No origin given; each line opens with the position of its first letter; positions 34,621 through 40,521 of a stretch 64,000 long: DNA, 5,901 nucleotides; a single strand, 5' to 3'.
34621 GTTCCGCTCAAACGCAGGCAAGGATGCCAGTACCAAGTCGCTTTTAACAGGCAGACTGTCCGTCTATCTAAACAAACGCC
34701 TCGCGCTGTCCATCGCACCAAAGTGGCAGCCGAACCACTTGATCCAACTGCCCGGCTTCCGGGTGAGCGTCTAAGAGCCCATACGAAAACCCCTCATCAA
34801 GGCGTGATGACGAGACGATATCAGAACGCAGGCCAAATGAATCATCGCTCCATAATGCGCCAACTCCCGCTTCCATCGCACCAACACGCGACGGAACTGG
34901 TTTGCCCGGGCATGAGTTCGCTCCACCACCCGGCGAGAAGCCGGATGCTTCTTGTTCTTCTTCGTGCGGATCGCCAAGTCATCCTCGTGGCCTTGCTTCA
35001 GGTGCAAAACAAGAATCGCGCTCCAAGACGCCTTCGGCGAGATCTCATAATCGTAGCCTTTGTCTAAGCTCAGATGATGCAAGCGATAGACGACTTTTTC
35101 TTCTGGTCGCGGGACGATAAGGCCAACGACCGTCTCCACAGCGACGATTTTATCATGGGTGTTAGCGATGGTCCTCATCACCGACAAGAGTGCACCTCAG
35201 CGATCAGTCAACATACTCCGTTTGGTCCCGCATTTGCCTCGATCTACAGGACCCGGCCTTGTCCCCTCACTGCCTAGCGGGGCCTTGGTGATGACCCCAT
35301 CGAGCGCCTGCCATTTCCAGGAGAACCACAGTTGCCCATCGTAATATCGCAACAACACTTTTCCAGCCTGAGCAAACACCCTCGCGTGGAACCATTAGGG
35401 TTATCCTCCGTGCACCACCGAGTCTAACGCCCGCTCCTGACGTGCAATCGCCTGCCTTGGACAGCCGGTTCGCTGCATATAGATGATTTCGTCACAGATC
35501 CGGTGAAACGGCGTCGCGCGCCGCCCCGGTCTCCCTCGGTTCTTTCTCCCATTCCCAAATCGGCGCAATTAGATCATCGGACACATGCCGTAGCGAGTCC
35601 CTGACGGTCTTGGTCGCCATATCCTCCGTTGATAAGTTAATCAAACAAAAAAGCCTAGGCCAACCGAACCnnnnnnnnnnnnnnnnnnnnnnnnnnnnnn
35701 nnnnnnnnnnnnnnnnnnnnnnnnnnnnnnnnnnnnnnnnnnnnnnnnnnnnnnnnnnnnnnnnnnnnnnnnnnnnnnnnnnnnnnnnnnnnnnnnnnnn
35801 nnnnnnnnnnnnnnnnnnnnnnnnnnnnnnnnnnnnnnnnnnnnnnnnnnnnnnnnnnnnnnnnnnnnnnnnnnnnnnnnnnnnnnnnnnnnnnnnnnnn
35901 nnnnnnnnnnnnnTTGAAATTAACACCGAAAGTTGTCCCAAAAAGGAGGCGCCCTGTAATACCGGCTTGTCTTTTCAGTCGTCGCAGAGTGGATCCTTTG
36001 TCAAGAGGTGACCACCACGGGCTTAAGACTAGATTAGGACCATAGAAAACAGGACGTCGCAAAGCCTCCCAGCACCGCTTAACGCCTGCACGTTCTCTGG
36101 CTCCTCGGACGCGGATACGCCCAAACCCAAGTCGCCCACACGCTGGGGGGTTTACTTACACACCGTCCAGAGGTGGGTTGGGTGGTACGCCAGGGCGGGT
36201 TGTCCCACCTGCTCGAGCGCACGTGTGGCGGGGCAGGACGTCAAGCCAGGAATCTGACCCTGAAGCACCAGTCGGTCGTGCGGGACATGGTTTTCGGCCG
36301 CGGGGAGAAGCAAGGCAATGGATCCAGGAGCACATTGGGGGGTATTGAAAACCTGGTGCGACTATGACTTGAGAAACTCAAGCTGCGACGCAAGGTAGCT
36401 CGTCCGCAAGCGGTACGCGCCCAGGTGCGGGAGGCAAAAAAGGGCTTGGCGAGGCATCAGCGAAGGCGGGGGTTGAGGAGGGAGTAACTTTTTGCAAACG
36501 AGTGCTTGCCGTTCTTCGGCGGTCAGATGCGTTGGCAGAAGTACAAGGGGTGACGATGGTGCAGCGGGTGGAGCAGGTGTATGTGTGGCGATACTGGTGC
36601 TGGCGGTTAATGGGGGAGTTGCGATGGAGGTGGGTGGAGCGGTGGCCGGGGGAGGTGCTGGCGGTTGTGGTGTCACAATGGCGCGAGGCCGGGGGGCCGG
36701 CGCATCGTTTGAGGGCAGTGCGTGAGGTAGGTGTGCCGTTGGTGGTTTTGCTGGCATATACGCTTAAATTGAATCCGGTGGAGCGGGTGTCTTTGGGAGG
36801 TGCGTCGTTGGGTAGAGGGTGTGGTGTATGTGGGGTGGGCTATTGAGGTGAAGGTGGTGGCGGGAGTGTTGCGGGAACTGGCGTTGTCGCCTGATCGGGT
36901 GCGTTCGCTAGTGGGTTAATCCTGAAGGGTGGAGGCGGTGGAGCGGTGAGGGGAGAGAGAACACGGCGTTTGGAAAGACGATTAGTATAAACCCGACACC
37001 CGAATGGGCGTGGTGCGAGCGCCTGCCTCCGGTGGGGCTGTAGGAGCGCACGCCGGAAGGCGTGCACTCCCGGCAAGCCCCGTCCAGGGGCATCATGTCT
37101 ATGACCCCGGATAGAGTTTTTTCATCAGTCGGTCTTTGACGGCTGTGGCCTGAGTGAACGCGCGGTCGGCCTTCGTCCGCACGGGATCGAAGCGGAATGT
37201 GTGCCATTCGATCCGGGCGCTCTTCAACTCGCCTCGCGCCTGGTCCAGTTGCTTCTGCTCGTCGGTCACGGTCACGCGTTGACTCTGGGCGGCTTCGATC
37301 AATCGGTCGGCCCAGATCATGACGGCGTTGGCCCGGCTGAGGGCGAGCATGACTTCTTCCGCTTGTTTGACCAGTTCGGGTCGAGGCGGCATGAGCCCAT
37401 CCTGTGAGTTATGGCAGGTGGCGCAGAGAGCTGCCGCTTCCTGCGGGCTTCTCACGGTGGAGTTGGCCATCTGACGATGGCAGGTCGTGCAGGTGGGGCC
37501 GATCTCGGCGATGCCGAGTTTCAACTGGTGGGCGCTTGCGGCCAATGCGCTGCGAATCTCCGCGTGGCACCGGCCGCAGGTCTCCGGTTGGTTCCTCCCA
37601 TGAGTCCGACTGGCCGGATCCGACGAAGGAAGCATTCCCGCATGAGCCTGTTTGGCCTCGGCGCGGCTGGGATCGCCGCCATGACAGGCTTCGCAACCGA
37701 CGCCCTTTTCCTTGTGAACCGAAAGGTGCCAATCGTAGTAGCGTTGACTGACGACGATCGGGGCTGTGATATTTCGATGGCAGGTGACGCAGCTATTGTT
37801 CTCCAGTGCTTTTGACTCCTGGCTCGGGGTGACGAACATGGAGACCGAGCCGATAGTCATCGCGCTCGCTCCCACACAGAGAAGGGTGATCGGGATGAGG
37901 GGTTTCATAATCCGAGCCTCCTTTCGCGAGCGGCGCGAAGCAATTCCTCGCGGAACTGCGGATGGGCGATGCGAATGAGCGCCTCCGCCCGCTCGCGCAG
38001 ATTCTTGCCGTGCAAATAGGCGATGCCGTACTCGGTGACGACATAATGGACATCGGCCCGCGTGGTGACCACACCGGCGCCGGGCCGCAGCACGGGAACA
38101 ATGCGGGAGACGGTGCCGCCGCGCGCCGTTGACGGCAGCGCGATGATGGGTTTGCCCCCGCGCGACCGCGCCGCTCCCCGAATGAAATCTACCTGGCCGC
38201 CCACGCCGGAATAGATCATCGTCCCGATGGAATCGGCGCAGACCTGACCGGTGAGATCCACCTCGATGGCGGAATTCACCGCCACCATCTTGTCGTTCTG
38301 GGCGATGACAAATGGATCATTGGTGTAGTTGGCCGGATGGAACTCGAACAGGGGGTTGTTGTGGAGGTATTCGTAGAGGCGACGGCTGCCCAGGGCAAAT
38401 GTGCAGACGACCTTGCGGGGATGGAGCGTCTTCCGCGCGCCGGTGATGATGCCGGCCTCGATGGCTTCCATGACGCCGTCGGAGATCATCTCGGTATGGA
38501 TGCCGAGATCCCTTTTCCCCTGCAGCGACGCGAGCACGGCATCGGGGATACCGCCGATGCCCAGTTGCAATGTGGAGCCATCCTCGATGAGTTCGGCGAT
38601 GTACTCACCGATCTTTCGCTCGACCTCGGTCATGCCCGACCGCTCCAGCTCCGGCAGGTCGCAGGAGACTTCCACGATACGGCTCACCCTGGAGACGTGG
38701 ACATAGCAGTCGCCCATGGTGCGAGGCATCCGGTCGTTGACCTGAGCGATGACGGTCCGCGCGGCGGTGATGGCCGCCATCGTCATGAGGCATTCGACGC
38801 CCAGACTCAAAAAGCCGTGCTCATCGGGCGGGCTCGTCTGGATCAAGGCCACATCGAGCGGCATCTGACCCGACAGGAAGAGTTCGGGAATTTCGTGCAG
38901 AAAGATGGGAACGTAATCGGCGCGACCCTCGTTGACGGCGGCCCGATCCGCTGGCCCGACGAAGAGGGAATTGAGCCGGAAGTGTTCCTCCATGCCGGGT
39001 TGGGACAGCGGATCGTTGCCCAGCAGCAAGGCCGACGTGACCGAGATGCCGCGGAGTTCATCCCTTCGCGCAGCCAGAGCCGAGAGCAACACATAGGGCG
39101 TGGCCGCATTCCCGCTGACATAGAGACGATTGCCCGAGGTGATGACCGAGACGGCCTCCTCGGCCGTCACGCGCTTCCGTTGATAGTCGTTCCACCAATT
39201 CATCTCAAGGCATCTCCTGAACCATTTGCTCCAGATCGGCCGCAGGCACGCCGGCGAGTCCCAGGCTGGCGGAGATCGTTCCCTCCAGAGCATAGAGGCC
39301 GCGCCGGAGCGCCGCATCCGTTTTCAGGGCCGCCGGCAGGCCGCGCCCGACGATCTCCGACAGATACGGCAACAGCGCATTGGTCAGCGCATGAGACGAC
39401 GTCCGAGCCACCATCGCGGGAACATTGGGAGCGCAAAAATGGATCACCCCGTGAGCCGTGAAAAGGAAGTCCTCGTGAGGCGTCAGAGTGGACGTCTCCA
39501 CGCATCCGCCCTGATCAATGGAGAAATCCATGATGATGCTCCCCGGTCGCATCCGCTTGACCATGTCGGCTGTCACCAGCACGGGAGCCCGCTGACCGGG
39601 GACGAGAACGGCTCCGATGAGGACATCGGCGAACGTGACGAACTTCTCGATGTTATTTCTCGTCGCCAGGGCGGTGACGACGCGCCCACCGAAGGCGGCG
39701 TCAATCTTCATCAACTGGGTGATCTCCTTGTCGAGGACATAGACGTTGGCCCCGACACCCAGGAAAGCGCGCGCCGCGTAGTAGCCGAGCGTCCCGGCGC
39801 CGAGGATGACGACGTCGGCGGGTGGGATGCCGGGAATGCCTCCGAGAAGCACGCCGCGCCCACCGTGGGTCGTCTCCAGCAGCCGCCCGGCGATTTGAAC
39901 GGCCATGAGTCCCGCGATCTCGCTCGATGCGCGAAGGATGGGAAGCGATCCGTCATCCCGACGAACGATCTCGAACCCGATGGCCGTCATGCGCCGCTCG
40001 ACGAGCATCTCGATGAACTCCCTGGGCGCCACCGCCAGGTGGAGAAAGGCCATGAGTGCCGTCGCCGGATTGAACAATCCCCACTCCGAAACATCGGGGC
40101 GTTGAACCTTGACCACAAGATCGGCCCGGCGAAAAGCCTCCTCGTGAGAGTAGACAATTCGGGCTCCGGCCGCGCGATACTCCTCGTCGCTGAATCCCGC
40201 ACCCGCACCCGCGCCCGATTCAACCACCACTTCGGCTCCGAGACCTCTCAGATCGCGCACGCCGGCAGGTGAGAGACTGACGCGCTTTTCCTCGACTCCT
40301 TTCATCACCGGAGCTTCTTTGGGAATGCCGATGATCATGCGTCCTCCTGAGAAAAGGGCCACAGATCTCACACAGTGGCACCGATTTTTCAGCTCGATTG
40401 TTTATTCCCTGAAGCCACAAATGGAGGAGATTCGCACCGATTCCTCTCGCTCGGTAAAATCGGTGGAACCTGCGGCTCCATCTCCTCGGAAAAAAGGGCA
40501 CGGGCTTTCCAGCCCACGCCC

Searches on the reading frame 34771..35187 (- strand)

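Call 25: search_protein_families(library=pfam, proteins=[window:34771-35187:-], max_evalue=0.01)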
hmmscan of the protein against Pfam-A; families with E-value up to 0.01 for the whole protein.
window:34771-35187:- (138 aa): 1 family
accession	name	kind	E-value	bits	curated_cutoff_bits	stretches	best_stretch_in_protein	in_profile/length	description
PF13359.12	DDE_Tnp_4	-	0.0044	17.1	24.8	1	64-122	95-156/158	DDE superfamily endonuclease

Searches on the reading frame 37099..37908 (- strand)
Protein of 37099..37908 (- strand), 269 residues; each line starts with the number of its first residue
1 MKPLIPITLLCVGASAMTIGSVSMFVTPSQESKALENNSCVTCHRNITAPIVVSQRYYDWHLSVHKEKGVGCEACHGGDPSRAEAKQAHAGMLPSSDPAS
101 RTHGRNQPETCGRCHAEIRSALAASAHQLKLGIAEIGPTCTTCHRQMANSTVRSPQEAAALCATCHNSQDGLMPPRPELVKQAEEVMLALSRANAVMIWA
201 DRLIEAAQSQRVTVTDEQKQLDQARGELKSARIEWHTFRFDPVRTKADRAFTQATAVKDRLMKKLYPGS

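Call 25: search_protein_families(library=pfam, proteins=[window:37099-37908:-], max_evalue=0.01)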
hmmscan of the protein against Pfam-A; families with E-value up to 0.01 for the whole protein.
window:37099-37908:- (269 aa): 8 families
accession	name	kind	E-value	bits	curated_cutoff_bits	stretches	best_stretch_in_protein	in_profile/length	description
PF14522.11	Cytochrome_C7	-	5.2e-10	39.4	24.8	2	34-115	9-66/67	Cytochrome c7 and related cytochrome c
PF09699.15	Paired_CXXCH_1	-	1.2e-07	31.7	20.6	0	70-118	6-39/41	Doubled CXXCH motif (Paired_CXXCH_1)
PF14537.11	Cytochrom_c3_2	-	1.7e-07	32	25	1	64-167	1-79/79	Cytochrome c3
PF22113.1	Mtrc-MtrF_II-IV_dom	-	6e-06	26.3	30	0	139-170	8-39/176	Outer membrane cytochrome MtrC/MtrF-like, domains II/IV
PF13435.11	Cytochrome_C554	-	0.0028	19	20.8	1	30-77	41-84/84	Cytochrome c554 and c-prime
PF22678.1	Cytochrom_c_NrfB-like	-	0.0029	18.5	27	0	28-83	24-72/89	Cytochrome c-type protein NrfB-like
PF02085.21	Cytochrom_CIII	-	0.004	17.9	22.9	0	139-169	32-56/101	Class III cytochrome C family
PF02050.21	FliJ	-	0.0044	17.7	28.4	1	176-239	28-93/123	Flagellar FliJ protein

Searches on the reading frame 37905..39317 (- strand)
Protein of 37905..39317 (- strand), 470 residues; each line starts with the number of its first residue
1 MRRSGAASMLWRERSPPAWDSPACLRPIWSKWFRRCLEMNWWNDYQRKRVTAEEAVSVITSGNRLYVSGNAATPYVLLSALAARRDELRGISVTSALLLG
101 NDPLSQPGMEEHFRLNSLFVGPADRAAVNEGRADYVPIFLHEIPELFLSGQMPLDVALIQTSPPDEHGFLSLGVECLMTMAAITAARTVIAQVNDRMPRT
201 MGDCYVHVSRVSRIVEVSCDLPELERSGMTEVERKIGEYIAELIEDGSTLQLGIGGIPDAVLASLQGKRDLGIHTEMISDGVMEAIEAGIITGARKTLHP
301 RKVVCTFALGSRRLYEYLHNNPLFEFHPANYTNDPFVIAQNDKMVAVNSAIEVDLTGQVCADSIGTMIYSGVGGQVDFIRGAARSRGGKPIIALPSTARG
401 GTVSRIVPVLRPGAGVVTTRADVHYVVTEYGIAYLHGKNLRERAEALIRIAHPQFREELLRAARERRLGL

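Call 25: search_protein_families(library=pfam, proteins=[window:37905-39317:-], max_evalue=0.01)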
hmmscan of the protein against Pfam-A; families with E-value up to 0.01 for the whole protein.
window:37905-39317:- (470 aa): 4 families
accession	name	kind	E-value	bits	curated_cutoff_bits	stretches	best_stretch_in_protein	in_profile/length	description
PF13336.12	AcetylCoA_hyd_C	-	3.6e-71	238.5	23.7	1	310-463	1-154/154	Acetyl-CoA hydrolase/transferase C-terminal domain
PF02550.21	AcetylCoA_hydro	-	7.5e-29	101.6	24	1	44-216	4-188/198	Acetyl-CoA hydrolase/transferase N-terminal domain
PF01144.29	CoA_trans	-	0.00015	21.7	23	0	51-112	3-67/217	Coenzyme A transferase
PF00455.28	DeoRC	-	0.00024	21.5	31.8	0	234-278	7-51/160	DeoR C terminal sensor domain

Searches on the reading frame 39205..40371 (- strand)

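Call 97: search_protein_families(library=pfam, proteins=[window:39205-40371:-], max_evalue=0.00001)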
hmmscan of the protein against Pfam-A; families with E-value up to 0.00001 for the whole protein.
window:39205-40371:- (388 aa): 2 families
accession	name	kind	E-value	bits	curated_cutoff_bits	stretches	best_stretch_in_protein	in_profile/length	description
PF01262.27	AlaDh_PNT_C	-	8.1e-69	231.7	23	1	157-367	1-212/214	Alanine dehydrogenase/PNT, C-terminal domain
PF05222.21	AlaDh_PNT_N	-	2.8e-36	125.2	30.4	1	15-153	1-136/136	Alanine dehydrogenase/PNT, N-terminal domain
